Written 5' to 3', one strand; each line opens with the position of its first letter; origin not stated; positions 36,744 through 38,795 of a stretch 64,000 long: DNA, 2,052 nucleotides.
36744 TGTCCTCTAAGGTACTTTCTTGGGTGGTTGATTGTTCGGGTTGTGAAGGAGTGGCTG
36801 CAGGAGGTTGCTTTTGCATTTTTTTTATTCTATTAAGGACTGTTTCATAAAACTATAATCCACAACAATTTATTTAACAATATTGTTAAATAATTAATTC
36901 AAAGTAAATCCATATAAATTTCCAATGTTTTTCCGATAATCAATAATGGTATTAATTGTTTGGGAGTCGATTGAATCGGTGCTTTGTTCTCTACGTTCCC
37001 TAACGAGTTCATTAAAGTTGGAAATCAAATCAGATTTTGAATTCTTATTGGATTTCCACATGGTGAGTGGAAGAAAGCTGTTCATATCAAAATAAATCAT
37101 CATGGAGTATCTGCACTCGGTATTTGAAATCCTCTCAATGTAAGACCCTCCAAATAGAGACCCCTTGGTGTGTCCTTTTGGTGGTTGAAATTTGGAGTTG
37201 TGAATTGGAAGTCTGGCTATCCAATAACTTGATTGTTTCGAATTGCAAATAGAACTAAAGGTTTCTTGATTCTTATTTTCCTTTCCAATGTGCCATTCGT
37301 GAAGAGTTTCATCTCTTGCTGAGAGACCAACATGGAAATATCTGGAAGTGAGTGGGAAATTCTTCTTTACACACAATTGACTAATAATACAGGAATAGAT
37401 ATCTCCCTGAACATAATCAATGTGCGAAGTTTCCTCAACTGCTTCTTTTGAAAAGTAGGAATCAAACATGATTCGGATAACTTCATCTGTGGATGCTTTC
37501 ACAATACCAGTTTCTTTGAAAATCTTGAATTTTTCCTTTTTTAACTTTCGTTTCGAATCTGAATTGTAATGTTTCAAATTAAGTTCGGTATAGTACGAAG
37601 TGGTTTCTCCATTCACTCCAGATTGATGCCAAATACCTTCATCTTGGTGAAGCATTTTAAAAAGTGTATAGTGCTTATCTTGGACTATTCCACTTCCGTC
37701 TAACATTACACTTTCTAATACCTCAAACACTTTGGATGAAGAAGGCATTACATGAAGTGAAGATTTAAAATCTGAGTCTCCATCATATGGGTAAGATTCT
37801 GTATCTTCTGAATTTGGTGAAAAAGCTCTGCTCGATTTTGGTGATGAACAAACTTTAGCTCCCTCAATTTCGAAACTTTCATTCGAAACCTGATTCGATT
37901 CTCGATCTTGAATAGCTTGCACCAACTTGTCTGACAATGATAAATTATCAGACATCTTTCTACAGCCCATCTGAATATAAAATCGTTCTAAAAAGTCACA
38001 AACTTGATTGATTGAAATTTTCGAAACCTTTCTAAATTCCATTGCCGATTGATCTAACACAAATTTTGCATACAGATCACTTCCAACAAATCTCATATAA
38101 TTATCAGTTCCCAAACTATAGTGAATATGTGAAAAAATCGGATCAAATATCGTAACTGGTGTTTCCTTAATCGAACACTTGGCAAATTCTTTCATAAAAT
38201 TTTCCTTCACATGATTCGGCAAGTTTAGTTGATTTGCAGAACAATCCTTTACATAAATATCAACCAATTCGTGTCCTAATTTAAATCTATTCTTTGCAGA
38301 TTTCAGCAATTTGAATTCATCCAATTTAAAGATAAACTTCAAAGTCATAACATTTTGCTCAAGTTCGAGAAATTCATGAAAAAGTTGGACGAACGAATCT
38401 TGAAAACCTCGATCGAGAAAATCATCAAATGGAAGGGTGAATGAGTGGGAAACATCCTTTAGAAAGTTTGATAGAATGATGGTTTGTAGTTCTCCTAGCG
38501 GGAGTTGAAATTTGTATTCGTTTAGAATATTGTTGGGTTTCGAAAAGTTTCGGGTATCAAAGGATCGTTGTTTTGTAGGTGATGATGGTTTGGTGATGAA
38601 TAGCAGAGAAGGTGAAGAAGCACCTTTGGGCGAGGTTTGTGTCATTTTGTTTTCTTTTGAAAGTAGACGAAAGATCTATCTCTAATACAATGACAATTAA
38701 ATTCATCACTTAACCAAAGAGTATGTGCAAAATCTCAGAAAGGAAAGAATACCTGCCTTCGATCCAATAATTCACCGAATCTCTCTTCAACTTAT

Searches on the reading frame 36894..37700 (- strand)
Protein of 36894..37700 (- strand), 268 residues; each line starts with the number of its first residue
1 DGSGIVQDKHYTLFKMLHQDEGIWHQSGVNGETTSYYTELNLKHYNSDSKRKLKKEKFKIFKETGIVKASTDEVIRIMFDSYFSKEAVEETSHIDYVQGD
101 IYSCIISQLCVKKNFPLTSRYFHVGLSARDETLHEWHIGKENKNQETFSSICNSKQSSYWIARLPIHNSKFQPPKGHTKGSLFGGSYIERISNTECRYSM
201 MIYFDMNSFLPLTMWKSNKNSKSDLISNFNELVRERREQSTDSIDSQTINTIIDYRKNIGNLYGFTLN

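Call 59: search_solved_structures(query=window:36894-37700:-, max_evalue=10)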
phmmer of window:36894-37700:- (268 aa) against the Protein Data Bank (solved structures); distinct sequences matched with E-value up to 10: 0.

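Call 78: predict_structure(protein=window:36894-37700:-)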
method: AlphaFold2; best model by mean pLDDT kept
length: 268 residues; sequences in the alignment: 1
mean_pLDDT: 33.8   pTM: 0.22
mean pLDDT of the five models: 33.8, 31.2, 31.2, 30.5, 29.5
residues with pLDDT >= 90: 0; 70-90: 0; 50-70: 0; < 50: 268
segments of 3 or more residues with pLDDT < 50: 1-268
pLDDT, mean of each block of 10 residues (from residue 1): 29 32 41 40 37 41 37 29 27 23 26 24 25 25 32 32 26 32 39 39 35 34 40 45 44 44 35
secondary structure, 60 per line:
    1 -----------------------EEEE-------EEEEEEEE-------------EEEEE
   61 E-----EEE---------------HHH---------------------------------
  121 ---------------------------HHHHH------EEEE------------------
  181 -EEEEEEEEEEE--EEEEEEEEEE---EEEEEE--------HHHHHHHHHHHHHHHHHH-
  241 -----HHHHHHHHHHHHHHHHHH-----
elements in order: E24-27 E35-42 E56-61 E67-69 H148-152 E159-162 E182-192 E195-204 E208-213 H222-239 H246-263

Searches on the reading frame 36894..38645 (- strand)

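Call 6: search_protein_families(library=pfam, proteins=[window:36894-38645:-], max_evalue=0.01)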
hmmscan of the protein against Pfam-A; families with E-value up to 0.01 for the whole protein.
window:36894-38645:- (583 aa): 1 family
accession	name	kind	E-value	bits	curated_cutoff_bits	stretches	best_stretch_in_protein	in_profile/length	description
PF00615.24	RGS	-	3.9e-13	50.3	23.9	1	85-195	11-117/117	Regulator of G protein signaling domain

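Call 40: search_protein_families(library=pfam, proteins=[window:36894-38645:-], max_evalue=10)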
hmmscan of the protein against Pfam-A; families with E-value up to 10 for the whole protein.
window:36894-38645:- (583 aa): 1 family
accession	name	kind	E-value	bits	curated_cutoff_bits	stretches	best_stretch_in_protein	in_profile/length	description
PF00615.24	RGS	-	3.9e-13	50.3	23.9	1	85-195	11-117/117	Regulator of G protein signaling domain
